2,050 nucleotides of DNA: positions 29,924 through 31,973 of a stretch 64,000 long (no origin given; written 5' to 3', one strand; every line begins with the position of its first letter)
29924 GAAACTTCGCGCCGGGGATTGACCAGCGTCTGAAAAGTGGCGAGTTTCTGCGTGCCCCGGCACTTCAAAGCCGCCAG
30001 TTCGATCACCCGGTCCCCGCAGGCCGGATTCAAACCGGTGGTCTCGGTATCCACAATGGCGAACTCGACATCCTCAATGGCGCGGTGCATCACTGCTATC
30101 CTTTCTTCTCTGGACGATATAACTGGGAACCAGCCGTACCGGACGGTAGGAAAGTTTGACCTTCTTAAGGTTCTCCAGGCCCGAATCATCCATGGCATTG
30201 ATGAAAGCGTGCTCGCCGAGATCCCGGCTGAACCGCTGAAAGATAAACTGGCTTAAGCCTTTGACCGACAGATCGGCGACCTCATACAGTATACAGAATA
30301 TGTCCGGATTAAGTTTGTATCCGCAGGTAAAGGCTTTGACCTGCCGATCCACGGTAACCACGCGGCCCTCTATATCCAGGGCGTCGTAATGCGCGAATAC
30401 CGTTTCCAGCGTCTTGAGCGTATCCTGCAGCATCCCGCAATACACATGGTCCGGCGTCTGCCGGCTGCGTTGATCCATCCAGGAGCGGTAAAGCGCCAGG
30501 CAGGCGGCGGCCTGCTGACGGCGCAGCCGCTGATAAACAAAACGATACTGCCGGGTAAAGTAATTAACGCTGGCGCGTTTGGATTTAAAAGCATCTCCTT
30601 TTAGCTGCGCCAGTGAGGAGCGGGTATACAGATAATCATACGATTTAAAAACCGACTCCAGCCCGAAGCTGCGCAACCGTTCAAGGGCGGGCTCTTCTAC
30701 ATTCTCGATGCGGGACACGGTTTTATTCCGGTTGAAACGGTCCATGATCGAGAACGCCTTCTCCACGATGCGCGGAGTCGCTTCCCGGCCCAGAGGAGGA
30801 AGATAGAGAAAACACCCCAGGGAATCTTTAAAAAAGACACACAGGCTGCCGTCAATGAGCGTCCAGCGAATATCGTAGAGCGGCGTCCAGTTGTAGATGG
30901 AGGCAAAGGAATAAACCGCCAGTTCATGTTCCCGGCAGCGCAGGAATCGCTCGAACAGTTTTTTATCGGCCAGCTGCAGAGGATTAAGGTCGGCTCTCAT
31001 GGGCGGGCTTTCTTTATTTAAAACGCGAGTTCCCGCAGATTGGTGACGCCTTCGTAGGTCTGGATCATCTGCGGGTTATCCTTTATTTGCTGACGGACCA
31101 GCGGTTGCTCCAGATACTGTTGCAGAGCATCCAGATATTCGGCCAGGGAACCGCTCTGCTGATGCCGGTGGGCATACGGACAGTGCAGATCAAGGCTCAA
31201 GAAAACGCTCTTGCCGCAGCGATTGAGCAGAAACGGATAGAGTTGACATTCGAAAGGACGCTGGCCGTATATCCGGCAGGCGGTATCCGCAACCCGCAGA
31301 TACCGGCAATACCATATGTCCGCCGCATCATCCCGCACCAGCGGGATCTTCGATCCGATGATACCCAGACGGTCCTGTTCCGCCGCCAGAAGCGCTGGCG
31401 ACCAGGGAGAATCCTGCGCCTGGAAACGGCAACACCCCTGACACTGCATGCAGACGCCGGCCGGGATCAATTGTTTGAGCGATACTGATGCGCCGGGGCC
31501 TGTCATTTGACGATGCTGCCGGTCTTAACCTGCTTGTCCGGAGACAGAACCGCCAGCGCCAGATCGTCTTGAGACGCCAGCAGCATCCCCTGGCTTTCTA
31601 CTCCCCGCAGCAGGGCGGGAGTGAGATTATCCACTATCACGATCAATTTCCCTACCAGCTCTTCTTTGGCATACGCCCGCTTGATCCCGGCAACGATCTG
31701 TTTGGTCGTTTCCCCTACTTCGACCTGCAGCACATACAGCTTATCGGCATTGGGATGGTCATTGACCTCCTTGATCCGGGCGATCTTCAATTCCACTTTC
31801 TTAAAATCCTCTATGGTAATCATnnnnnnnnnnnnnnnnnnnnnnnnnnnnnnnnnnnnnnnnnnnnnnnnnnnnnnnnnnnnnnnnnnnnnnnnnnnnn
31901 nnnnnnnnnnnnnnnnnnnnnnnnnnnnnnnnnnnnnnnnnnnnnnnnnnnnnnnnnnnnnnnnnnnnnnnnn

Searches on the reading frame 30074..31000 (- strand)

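Call 13: search_protein_families(library=pfam, proteins=[window:30074-31000:-])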
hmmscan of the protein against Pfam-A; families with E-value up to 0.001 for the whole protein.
window:30074-31000:- (308 aa): 1 family
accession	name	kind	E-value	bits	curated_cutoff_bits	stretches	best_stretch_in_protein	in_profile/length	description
PF09924.15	LPG_synthase_C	-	1e-27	97.5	27.5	1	30-296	11-297/298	Phosphatidylglycerol lysyltransferase, C-terminal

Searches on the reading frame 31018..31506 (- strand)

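Call 13: search_protein_families(library=pfam, proteins=[window:31018-31506:-])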
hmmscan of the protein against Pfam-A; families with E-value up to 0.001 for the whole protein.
window:31018-31506:- (162 aa): 1 family
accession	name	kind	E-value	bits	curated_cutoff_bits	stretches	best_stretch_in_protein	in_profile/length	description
PF03692.20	CxxCxxCC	-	7.2e-07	30.3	23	1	19-109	2-84/85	Putative zinc- or iron-chelating domain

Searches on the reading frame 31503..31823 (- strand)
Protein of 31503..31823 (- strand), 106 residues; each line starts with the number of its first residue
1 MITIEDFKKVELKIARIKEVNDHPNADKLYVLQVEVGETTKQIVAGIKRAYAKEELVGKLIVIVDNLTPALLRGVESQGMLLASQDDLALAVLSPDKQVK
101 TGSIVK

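Call 13: search_protein_families(library=pfam, proteins=[window:31503-31823:-])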
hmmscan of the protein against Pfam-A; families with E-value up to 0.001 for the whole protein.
window:31503-31823:- (106 aa): 1 family
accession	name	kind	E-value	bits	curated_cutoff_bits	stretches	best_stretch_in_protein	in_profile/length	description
PF01588.26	tRNA_bind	-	1.1e-29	102.8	27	1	12-103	1-95/96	Putative tRNA binding domain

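Call 15: find_encoding_contigs(protein=window:31503-31823:-, flank=10000, max_places=10)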
Protein window:31503-31823:- (106 aa): 14 contigs read that carry it; 4 places shown.
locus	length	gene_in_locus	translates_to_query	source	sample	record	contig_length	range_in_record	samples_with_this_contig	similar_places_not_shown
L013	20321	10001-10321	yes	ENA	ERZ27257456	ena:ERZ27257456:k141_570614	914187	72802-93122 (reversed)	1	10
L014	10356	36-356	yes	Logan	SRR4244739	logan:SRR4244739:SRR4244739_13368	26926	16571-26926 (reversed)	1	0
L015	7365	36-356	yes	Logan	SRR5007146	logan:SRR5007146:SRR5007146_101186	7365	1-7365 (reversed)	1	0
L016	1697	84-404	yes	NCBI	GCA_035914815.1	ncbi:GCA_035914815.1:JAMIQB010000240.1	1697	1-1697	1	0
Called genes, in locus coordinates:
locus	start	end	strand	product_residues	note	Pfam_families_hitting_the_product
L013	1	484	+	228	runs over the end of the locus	PF00215:OMPdecase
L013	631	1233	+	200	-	PF01991:vATP-synt_E (weak)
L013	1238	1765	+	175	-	PF10962:DUF2764 (faint)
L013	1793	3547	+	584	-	PF02874:ATP-synt_ab_N, PF16886:ATP-synt_ab_Xtn, PF00006:ATP-synt_ab, PF22919:ATP-synt_VA_C (weak)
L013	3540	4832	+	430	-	PF02874:ATP-synt_ab_N, PF00006:ATP-synt_ab, PF22919:ATP-synt_VA_C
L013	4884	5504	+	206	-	PF01813:ATP-synt_D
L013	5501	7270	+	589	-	PF01496:V_ATPase_I (faint)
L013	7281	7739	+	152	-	PF00137:ATP-synt_C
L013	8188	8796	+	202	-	PF04509:CheC (weak)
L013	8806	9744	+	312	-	PF00072:Response_reg, PF00990:GGDEF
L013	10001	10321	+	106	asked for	PF01588:tRNA_bind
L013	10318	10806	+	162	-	PF03692:CxxCxxCC (weak)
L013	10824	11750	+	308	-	PF09924:LPG_synthase_C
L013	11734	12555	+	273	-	PF00929:RNase_T, PF13280:WYL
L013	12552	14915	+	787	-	PF13432:TPR_16 (weak), PF12969:DUF3857, PF01841:Transglut_core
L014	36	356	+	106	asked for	PF01588:tRNA_bind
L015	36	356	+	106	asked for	PF01588:tRNA_bind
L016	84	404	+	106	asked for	PF01588:tRNA_bind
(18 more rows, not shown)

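Call 30: find_homologous_proteins(query=window:31503-31823:-, max_evalue=1e-15)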
Query window:31503-31823:- (106 aa): 1151 proteins with E <= 1e-15 among 1221 candidates; the best 120 are listed.
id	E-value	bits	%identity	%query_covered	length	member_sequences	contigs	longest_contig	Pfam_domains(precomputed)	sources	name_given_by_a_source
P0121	6.4e-58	210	100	100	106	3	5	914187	PF01588.27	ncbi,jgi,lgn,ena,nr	ncbi:MAG TPA: methionine--tRNA ligase subunit beta [Candidatus Omnitrophota bacterium]|nr:methionine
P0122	6.8e-50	185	87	100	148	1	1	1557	PF01588.27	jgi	-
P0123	2.3e-43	164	71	100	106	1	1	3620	PF01588.27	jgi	jgi:methionine--tRNA ligase beta chain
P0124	2.5e-42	161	74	100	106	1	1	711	PF01588.27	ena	-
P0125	2.7e-42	160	71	100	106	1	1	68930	PF01588.27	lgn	-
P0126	2.8e-42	160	71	100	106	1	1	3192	PF01588.27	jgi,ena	-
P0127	5.1e-42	160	74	100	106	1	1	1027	PF01588.27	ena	-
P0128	6.4e-42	159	72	100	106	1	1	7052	PF01588.27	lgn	-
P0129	6.5e-42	159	70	100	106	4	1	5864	PF01588.27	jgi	jgi:methionyl-tRNA synthetase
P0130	7.5e-42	159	67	100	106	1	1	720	PF01588.27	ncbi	-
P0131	7.9e-42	159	70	99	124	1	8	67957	PF01588.27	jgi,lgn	-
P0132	9.9e-42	159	69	100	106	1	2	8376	PF01588.27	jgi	jgi:methionyl-tRNA synthetase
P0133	1.0e-41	159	73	100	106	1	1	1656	PF01588.27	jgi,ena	-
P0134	1.0e-41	159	70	100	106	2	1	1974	PF01588.27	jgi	jgi:methionine--tRNA ligase beta chain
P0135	1.5e-41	158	74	100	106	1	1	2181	PF01588.27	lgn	-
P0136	2.1e-41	158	70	100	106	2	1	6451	PF01588.27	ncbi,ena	-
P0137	2.2e-41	158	70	100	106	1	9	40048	PF01588.27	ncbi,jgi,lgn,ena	jgi:methionyl-tRNA synthetase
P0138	2.3e-41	157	73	100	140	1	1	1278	PF01588.27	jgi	jgi:methionyl-tRNA synthetase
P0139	2.5e-41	157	68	100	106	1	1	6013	PF01588.27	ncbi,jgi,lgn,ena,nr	ncbi:MAG: methionine--tRNA ligase subunit beta [Candidatus Omnitrophica bacterium]|nr:methionine--tR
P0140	2.7e-41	157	70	100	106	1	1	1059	PF01588.27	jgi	jgi:methionine--tRNA ligase beta chain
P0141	2.7e-41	157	72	100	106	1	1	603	PF01588.27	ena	-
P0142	2.8e-41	157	73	100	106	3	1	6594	PF01588.27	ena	-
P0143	3.0e-41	157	70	100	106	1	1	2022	PF01588.27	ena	-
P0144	3.5e-41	157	68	100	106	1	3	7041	PF01588.27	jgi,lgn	jgi:methionyl-tRNA synthetase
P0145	3.5e-41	157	71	100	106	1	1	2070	PF01588.27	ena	-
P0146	3.6e-41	157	73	100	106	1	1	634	PF01588.27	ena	-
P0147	4.7e-41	156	71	100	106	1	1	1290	PF01588.27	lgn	-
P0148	4.8e-41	156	70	100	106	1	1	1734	PF01588.27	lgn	-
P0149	5.1e-41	156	67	100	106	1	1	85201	PF01588.27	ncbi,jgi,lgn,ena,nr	ncbi:MAG: methionine--tRNA ligase subunit beta [Candidatus Omnitrophica bacterium]|nr:methionine--tR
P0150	5.2e-41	156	73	100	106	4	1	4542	PF01588.27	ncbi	-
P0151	5.4e-41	156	73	100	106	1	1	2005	PF01588.27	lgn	-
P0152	5.7e-41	156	71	100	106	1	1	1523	PF01588.27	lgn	-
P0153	5.7e-41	156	67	100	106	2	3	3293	PF01588.27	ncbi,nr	ncbi:methionine--tRNA ligase subunit beta [bacterium]|nr:MAG: methionine--tRNA ligase subunit beta [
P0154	6.0e-41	156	70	100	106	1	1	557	PF01588.27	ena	-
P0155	6.3e-41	156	71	100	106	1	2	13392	PF01588.27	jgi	jgi:methionine--tRNA ligase beta chain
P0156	6.7e-41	156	69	100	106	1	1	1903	PF01588.27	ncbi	-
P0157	6.8e-41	156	70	100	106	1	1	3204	PF01588.27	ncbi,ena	-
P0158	6.9e-41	156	74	100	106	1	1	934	PF01588.27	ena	-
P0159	7.4e-41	156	70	100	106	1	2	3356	PF01588.27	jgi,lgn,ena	-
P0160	8.2e-41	156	70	100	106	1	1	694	PF01588.27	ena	-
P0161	8.6e-41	156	67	100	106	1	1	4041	PF01588.27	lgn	-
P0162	8.6e-41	156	71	98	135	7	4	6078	PF01588.27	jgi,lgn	jgi:methionyl-tRNA synthetase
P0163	1.2e-40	155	69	100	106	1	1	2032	PF01588.27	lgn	-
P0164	1.2e-40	155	71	100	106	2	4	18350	PF01588.27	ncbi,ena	-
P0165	1.3e-40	155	71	100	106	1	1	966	PF01588.27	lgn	-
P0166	1.4e-40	155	70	100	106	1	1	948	PF01588.27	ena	-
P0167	1.5e-40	155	70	100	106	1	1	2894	PF01588.27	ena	-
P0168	1.5e-40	155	73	100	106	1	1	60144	PF01588.27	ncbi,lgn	-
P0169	1.7e-40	155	69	100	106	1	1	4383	PF01588.27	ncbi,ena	ncbi:MAG: methionine--tRNA ligase subunit beta [Candidatus Margulisiibacteriota bacterium]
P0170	1.7e-40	155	69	100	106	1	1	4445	PF01588.27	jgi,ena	-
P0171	1.8e-40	155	69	100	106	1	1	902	PF01588.27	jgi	jgi:methionine--tRNA ligase beta chain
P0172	1.9e-40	155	70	100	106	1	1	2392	PF01588.27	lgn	-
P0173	1.9e-40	155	70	99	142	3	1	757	PF01588.27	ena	-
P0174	2.0e-40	154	66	100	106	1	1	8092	PF01588.27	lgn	-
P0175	2.0e-40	154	71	100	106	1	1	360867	PF01588.27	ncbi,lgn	-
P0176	2.0e-40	154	69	100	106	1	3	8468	PF01588.27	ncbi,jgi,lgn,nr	ncbi:MAG: methionine--tRNA ligase subunit beta [Candidatus Omnitrophica bacterium]|nr:methionine--tR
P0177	2.0e-40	154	70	100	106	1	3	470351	PF01588.27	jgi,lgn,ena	-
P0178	2.0e-40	154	66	100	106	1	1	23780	PF01588.27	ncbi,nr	ncbi:MAG: methionine--tRNA ligase subunit beta [Candidatus Omnitrophica bacterium]|nr:methionine--tR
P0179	2.1e-40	154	69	100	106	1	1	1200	PF01588.27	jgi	jgi:methionyl-tRNA synthetase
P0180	2.1e-40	154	70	99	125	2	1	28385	PF01588.27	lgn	-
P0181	2.1e-40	154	69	100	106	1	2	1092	PF01588.27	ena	-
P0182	2.2e-40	154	70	100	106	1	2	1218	PF01588.27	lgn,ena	-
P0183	2.6e-40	154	67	100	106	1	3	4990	PF01588.27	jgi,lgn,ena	-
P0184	2.6e-40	154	69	100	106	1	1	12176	PF01588.27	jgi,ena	-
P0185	2.6e-40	154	67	100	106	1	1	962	PF01588.27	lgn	-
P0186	2.9e-40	154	70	100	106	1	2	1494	PF01588.27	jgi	-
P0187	2.9e-40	154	70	100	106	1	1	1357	PF01588.27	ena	-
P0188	3.1e-40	154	69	100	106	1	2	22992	PF01588.27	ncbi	-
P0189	3.3e-40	154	67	100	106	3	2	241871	PF01588.27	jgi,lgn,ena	-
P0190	3.6e-40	154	69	100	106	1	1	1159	PF01588.27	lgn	-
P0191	3.7e-40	154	69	100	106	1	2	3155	PF01588.27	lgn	-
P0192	3.7e-40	154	67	100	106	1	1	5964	PF01588.27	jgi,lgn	jgi:methionine--tRNA ligase beta chain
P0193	3.8e-40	154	69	100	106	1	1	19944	PF01588.27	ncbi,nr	ncbi:MAG: methionine--tRNA ligase subunit beta [Candidatus Omnitrophica bacterium]|nr:methionine--tR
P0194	4.2e-40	153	66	100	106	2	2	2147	PF01588.27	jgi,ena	-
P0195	4.5e-40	153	68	100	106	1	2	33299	PF01588.27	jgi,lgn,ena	jgi:methionyl-tRNA synthetase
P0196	4.6e-40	153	69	100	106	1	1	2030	PF01588.27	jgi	jgi:methionyl-tRNA synthetase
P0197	4.6e-40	153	69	100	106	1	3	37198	PF01588.27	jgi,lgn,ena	-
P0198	5.1e-40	153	65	100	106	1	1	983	PF01588.27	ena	-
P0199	5.1e-40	153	70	100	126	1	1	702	PF01588.27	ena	-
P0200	5.1e-40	153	69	100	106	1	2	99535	PF01588.27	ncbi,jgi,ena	ncbi:MAG: methionine--tRNA ligase subunit beta [Candidatus Omnitrophota bacterium]|jgi:methionyl-tRN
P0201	5.3e-40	153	68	100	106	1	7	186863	PF01588.27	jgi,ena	jgi:methionyl-tRNA synthetase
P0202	5.5e-40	153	67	100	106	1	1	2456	PF01588.27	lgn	-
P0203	5.5e-40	153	68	100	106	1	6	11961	PF01588.27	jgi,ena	-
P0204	5.6e-40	153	72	100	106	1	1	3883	PF01588.27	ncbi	-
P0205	5.7e-40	153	66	100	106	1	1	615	PF01588.27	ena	-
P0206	5.7e-40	153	70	100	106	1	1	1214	PF01588.27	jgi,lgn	-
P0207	5.8e-40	153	70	100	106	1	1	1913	PF01588.27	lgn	-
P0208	5.8e-40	153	69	100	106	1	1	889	PF01588.27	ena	-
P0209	5.8e-40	153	67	100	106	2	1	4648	PF01588.27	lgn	-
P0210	5.9e-40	153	65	100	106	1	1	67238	PF01588.27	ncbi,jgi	ncbi:MAG: methionine--tRNA ligase subunit beta [Candidatus Omnitrophota bacterium]|jgi:methionyl-tRN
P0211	6.0e-40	153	69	100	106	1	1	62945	PF01588.27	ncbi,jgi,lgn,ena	ncbi:MAG: hypothetical protein WC522_09025 [Candidatus Omnitrophota bacterium]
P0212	6.1e-40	153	70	100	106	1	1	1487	PF01588.27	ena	-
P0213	6.1e-40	153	68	100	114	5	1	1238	PF01588.27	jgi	-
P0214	6.2e-40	153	68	100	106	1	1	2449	PF01588.27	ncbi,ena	-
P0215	6.2e-40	153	67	100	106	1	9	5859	PF01588.27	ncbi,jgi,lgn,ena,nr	ncbi:MAG: methionine--tRNA ligase subunit beta [Omnitrophica WOR_2 bacterium RIFCSPLOWO2_12_FULL_51_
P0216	6.2e-40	153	66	100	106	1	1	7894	PF01588.27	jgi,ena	-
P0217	6.2e-40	153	68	100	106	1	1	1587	PF01588.27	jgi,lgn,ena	-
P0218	6.4e-40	153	67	100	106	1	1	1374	PF01588.27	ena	-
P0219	6.5e-40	153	66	100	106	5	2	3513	PF01588.27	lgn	-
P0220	6.6e-40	153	70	100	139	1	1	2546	PF01588.27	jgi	jgi:methionine--tRNA ligase beta chain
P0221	6.6e-40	153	68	100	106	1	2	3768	PF01588.27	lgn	-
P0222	7.1e-40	153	67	100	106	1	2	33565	PF01588.27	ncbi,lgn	-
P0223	7.1e-40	153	67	100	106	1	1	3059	PF01588.27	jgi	jgi:methionyl-tRNA synthetase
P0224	7.2e-40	153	68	100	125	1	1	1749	PF01588.27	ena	-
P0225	7.3e-40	153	70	100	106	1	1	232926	PF01588.27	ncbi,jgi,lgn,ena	ncbi:MAG: methionine--tRNA ligase subunit beta [Candidatus Omnitrophota bacterium]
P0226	7.4e-40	153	65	100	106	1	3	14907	PF01588.27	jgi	jgi:methionyl-tRNA synthetase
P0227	7.7e-40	153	66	100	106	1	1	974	PF01588.27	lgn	-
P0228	7.8e-40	153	69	100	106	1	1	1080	PF01588.27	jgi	jgi:methionine--tRNA ligase beta chain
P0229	8.4e-40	152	72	100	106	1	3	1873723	PF01588.27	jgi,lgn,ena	-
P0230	8.6e-40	152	66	99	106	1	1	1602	PF01588.27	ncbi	-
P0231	9.0e-40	152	70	100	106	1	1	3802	PF01588.27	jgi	jgi:methionine--tRNA ligase beta chain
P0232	9.1e-40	152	67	100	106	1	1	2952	PF01588.27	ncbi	-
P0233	9.2e-40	152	67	100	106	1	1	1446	PF01588.27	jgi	jgi:methionyl-tRNA synthetase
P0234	9.2e-40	152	68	100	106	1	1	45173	PF01588.27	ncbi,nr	ncbi:MAG: hypothetical protein PHI58_03965 [Candidatus Omnitrophica bacterium]|nr:hypothetical prote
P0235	9.4e-40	152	69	100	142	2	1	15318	PF01588.27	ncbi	ncbi:MAG: methionine--tRNA ligase subunit beta [Candidatus Omnitrophota bacterium]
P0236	9.6e-40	152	67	100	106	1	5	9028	PF01588.27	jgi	jgi:methionyl-tRNA synthetase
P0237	9.7e-40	152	65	100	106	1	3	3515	PF01588.27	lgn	-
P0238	9.9e-40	152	66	100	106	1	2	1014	PF01588.27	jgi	jgi:methionine--tRNA ligase beta chain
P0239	1.0e-39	152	66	100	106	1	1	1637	PF01588.27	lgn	-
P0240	1.0e-39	152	67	100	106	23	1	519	PF01588.27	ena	-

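Call 31: find_encoding_contigs(protein=P0122, flank=10000, max_places=6)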
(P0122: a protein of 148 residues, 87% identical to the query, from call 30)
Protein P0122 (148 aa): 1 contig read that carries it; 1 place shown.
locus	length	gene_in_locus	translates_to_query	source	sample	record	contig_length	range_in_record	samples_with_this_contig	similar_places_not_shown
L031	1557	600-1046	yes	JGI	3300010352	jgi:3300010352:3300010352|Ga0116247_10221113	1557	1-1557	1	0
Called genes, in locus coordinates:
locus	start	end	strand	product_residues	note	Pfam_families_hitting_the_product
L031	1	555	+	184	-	?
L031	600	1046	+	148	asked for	PF01588:tRNA_bind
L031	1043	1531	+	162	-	PF03692:CxxCxxCC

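Call 39: find_encoding_contigs(protein=P0125, flank=3000, max_places=3)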
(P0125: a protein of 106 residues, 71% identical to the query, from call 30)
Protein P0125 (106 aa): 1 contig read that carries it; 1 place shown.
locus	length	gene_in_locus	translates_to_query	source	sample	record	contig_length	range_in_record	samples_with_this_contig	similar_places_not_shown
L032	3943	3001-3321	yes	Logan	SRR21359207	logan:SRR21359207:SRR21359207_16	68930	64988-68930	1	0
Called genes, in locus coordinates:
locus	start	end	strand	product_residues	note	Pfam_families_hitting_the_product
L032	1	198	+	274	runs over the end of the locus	PF10459:Peptidase_S46 (faint), PF00089:Trypsin, PF13365:Trypsin_2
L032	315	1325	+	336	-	PF00691:OmpA, PF01476:LysM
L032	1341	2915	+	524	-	-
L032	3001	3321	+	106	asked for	PF01588:tRNA_bind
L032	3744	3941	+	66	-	?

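Call 40: find_encoding_contigs(protein=P0168, flank=3000, max_places=3)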
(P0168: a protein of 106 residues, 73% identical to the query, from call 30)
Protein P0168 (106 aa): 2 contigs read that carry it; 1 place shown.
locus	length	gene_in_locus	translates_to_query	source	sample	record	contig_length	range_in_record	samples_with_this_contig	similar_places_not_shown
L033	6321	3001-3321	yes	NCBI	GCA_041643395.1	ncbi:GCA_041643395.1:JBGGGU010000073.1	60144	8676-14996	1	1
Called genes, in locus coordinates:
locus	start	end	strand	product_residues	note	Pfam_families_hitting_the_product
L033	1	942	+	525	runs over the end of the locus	PF00072:Response_reg, PF00990:GGDEF, PF01966:HD, PF13487:HD_5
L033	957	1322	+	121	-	PF00072:Response_reg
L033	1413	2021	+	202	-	PF04509:CheC (faint)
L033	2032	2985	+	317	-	PF00072:Response_reg, PF00990:GGDEF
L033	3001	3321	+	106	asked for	PF01588:tRNA_bind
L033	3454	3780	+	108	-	-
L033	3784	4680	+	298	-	PF09924:LPG_synthase_C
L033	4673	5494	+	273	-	PF00929:RNase_T, PF13280:WYL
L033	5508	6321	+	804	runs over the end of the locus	PF12969:DUF3857, PF01841:Transglut_core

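Call 72: find_encoding_contigs(protein=P0135, flank=3000, max_places=3)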
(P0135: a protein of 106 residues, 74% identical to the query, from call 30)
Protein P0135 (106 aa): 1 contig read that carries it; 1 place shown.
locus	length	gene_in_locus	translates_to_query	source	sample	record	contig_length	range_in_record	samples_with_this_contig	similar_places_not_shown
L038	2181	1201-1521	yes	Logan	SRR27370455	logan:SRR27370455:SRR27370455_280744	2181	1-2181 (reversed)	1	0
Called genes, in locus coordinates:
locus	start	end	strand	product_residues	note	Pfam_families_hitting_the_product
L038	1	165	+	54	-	?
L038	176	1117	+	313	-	PF00072:Response_reg, PF00990:GGDEF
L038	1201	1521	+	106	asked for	PF01588:tRNA_bind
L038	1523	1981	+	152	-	PF03692:CxxCxxCC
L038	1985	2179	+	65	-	?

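Call 94: list_cluster_members(proteins=[P0121, P0001])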
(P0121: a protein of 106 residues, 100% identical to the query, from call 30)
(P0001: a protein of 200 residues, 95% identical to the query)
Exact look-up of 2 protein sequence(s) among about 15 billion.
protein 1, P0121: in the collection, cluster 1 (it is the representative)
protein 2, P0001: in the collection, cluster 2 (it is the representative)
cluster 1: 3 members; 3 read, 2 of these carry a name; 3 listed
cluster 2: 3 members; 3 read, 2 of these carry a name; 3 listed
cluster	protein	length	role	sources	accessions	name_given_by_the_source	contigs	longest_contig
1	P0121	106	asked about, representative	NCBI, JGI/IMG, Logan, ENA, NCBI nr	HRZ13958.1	MAG TPA: methionine--tRNA ligase subunit beta [Candidatus Omnitrophota bacterium] | methionine--tRNA ligase subunit beta [Candidatus Omnitrophota bacterium]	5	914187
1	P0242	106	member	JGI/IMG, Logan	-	methionyl-tRNA synthetase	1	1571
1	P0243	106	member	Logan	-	-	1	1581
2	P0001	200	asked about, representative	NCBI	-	-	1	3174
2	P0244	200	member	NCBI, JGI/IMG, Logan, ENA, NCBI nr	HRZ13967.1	MAG TPA: V-type ATP synthase subunit E family protein [Candidatus Omnitrophota bacterium] | V-type ATP synthase subunit E family protein [Candidatus Omnitrophota bacterium]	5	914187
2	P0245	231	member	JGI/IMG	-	V/A-type H+-transporting ATPase subunit E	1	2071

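Call 96: find_encoding_contigs(protein=P0242, flank=3000, max_places=4)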
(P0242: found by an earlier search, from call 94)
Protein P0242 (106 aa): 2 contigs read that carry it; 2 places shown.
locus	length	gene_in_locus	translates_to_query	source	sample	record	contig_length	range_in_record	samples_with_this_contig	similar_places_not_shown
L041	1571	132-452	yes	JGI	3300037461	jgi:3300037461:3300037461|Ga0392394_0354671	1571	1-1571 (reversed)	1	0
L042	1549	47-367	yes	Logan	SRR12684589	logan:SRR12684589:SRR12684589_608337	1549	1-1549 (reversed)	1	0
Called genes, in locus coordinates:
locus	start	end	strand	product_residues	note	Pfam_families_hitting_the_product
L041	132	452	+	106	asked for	PF01588:tRNA_bind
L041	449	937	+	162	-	PF03692:CxxCxxCC (weak)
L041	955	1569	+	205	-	?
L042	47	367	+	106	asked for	PF01588:tRNA_bind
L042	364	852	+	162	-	PF03692:CxxCxxCC (weak)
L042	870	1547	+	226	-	?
